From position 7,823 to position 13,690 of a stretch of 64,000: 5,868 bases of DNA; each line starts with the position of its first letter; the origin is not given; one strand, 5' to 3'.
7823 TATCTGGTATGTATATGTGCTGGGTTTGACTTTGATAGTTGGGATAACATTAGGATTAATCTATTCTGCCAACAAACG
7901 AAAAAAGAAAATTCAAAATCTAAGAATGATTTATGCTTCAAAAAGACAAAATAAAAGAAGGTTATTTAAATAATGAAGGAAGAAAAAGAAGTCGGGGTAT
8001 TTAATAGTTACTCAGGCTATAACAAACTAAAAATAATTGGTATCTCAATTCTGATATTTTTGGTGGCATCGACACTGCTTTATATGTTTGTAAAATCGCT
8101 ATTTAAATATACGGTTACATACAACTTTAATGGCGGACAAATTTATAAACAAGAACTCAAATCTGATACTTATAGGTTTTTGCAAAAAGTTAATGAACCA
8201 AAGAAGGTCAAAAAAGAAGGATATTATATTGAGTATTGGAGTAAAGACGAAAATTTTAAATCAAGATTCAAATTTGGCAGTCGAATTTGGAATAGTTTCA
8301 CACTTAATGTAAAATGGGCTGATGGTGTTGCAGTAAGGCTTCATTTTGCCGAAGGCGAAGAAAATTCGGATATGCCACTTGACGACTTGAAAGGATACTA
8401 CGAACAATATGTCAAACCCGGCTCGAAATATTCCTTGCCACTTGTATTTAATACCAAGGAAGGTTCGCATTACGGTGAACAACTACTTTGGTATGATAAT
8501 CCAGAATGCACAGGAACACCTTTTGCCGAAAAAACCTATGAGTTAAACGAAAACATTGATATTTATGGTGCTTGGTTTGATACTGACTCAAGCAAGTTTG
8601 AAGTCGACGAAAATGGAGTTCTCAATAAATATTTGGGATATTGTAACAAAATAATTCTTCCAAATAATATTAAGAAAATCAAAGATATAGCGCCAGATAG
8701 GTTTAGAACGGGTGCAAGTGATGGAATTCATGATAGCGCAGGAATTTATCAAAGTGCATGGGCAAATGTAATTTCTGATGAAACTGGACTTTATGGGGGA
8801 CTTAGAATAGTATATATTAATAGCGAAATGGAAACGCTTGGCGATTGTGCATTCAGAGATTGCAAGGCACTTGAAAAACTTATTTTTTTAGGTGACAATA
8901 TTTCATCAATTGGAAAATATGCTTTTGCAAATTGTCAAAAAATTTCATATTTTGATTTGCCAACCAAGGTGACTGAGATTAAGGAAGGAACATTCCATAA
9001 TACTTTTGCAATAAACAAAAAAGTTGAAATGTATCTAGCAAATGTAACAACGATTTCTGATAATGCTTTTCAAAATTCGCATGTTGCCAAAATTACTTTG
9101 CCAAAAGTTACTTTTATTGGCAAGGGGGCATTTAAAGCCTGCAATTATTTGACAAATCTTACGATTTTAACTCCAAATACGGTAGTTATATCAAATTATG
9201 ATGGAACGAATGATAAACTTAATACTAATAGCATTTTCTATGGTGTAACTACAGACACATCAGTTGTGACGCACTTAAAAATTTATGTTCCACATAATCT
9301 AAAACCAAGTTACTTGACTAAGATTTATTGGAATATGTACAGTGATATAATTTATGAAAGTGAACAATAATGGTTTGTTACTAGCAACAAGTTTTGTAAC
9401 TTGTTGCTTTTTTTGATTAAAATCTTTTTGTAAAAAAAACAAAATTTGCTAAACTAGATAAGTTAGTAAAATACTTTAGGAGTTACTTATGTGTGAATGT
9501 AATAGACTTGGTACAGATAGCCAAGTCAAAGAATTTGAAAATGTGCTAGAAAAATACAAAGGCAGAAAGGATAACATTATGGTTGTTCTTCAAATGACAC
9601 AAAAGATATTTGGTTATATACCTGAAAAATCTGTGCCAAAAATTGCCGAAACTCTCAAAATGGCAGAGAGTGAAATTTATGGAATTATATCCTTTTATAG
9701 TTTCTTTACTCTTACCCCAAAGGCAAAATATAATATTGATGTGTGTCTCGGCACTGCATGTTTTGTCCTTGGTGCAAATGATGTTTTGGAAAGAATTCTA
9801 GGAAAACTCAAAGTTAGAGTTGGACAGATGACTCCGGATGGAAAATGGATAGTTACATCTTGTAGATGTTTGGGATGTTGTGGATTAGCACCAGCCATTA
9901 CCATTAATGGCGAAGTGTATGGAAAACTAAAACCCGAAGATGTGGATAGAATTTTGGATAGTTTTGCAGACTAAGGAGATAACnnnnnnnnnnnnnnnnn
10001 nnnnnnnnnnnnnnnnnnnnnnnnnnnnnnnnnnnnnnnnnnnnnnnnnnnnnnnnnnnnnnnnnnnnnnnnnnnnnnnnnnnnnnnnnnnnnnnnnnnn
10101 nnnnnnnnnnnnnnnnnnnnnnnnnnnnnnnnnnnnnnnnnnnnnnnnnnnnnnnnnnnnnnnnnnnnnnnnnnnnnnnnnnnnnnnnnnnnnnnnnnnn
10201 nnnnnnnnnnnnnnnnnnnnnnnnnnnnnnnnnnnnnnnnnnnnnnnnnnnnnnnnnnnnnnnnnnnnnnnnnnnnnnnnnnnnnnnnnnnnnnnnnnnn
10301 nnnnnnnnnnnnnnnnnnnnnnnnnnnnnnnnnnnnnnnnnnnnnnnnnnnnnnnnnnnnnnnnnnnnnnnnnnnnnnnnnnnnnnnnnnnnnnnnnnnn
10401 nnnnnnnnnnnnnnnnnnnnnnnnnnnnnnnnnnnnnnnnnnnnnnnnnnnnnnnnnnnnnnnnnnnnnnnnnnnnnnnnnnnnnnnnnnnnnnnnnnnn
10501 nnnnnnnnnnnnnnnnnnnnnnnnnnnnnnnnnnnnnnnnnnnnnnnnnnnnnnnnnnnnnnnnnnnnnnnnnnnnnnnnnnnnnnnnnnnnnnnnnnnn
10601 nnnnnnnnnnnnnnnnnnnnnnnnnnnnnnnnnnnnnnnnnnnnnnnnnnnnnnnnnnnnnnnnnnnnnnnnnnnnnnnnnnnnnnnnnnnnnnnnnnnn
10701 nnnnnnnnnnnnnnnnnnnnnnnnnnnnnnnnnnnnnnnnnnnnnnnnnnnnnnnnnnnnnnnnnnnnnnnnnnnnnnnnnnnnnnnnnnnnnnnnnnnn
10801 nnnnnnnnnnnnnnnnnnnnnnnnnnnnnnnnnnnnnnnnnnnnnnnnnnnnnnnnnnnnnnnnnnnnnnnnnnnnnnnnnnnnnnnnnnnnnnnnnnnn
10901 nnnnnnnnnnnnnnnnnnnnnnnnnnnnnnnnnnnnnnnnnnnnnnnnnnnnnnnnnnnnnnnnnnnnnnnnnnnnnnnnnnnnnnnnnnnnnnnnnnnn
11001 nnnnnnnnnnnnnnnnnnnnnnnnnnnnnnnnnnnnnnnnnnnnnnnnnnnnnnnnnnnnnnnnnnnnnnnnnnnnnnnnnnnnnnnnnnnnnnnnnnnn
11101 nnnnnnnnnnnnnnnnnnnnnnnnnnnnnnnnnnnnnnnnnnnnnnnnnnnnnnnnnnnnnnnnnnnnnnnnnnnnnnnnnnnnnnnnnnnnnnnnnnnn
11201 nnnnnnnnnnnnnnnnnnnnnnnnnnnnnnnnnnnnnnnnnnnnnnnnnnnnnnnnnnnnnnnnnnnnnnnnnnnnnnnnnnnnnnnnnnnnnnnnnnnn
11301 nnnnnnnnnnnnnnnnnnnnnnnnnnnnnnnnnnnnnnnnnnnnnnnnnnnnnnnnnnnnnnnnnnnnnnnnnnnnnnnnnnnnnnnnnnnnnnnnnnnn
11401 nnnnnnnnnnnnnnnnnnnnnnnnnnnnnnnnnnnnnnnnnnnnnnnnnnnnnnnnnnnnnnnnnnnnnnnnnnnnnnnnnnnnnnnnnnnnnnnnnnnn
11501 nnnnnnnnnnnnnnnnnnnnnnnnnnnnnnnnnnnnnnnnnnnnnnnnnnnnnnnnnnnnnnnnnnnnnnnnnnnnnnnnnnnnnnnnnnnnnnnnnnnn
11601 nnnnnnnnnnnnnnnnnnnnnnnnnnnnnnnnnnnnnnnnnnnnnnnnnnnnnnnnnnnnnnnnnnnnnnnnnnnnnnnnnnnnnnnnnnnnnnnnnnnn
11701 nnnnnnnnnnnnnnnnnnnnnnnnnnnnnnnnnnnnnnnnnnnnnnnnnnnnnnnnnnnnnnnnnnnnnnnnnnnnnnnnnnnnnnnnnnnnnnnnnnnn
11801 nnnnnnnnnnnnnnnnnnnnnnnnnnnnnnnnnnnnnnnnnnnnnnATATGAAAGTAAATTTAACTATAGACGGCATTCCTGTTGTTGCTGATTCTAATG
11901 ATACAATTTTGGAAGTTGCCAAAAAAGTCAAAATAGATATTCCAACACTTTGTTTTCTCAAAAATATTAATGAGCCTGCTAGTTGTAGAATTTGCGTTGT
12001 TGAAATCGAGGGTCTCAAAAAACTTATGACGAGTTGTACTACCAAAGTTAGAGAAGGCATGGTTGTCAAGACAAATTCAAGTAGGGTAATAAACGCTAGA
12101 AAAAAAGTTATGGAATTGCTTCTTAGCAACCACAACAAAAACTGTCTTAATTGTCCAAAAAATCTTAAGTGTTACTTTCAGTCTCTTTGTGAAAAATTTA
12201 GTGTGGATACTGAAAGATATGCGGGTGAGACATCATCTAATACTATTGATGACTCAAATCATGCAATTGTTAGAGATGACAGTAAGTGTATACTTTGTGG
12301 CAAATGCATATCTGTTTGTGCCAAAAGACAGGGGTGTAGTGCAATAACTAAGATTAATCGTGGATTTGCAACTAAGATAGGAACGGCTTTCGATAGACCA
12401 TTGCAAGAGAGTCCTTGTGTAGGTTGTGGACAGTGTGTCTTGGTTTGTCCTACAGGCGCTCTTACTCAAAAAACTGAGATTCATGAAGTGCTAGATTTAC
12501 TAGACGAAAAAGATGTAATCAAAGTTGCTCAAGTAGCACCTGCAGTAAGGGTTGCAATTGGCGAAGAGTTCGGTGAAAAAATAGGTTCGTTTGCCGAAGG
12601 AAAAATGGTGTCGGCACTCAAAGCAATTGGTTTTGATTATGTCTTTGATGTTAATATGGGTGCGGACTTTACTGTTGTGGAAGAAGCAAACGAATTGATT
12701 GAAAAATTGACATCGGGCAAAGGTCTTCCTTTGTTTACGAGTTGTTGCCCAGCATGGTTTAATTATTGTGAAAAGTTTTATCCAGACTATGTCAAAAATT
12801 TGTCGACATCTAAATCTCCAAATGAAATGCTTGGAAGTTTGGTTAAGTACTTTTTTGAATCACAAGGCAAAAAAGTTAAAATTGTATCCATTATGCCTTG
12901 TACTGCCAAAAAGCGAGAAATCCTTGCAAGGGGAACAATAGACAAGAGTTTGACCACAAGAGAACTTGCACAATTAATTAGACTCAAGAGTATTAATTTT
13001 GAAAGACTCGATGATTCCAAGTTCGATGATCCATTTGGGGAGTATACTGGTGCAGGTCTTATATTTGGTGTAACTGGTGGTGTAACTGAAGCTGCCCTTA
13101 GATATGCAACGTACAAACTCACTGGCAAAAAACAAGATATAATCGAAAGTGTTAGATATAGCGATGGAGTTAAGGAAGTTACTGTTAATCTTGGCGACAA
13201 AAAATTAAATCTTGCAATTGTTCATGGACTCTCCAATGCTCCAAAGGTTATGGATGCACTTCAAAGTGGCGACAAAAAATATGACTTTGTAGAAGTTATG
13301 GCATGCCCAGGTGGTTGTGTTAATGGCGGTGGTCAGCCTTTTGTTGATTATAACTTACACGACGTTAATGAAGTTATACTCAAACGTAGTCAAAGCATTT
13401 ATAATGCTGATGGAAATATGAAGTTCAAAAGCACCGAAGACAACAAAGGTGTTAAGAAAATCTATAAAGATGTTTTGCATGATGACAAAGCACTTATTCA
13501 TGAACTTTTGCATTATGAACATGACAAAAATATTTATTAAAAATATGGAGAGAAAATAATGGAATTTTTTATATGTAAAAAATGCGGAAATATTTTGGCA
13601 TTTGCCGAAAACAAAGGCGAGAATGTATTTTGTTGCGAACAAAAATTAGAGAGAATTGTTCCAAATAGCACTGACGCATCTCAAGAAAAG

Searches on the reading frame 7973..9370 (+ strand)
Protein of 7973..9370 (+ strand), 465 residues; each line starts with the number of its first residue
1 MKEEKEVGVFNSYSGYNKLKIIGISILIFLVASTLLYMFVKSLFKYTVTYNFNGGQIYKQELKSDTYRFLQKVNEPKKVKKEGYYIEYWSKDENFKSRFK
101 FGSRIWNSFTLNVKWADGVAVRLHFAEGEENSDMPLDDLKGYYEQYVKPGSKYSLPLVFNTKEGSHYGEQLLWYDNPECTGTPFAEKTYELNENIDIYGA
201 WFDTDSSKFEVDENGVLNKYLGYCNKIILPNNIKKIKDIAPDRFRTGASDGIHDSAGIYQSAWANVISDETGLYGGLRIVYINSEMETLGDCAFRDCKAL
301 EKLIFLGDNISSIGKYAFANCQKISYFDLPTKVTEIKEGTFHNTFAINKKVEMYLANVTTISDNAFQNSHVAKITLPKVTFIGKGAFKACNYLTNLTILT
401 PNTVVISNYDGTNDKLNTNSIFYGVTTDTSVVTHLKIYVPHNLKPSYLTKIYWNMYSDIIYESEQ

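Call 44: search_protein_families(library=pfam, proteins=[window:7973-9370:+], max_evalue=0.00001)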
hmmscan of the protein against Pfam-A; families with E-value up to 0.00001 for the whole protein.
window:7973-9370:+ (465 aa): 2 families
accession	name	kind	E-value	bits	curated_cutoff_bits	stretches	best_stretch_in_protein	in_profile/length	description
PF13306.12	LRR_5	-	2.6e-22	79.5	27.7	1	279-393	15-126/127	BspA type Leucine rich repeat region (6 copies)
PF09479.16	Flg_new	-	1.9e-09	37.9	27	1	46-105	1-54/65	Listeria-Bacteroides repeat domain (List_Bact_rpt)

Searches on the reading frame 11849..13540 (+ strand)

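Call 44: search_protein_families(library=pfam, proteins=[window:11849-13540:+], max_evalue=0.00001)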
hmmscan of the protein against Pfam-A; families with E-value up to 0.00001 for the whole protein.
window:11849-13540:+ (563 aa): 8 families
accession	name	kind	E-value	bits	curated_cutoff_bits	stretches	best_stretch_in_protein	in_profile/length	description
PF02906.19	Fe_hyd_lg_C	-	2.9e-87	292.8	22.1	1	226-494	4-245/245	Iron only hydrogenase large subunit, C-terminal domain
PF13510.11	Fer2_4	-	8.8e-18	64.6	22.8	1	2-77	3-81/82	2Fe-2S iron-sulfur cluster binding domain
PF10588.14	NADH-G_4Fe-4S_3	-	2.4e-12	46.6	27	1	84-123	1-40/40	NADH-ubiquinone oxidoreductase-G iron-sulfur binding region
PF02256.22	Fe_hyd_SSU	-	2.2e-09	37.6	24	1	507-558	1-53/56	Iron hydrogenase small subunit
PF00037.32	Fer4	-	1.2e-07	31.7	21.1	1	189-206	7-24/24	4Fe-4S binding domain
PF14697.11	Fer4_21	-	4e-07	30.5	35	1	143-204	4-56/59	4Fe-4S dicluster domain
PF12838.12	Fer4_7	-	5.5e-07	30.4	27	1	146-204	1-52/52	4Fe-4S dicluster domain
PF12837.12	Fer4_6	-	3.4e-06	27.2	25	0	187-205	6-24/24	4Fe-4S binding domain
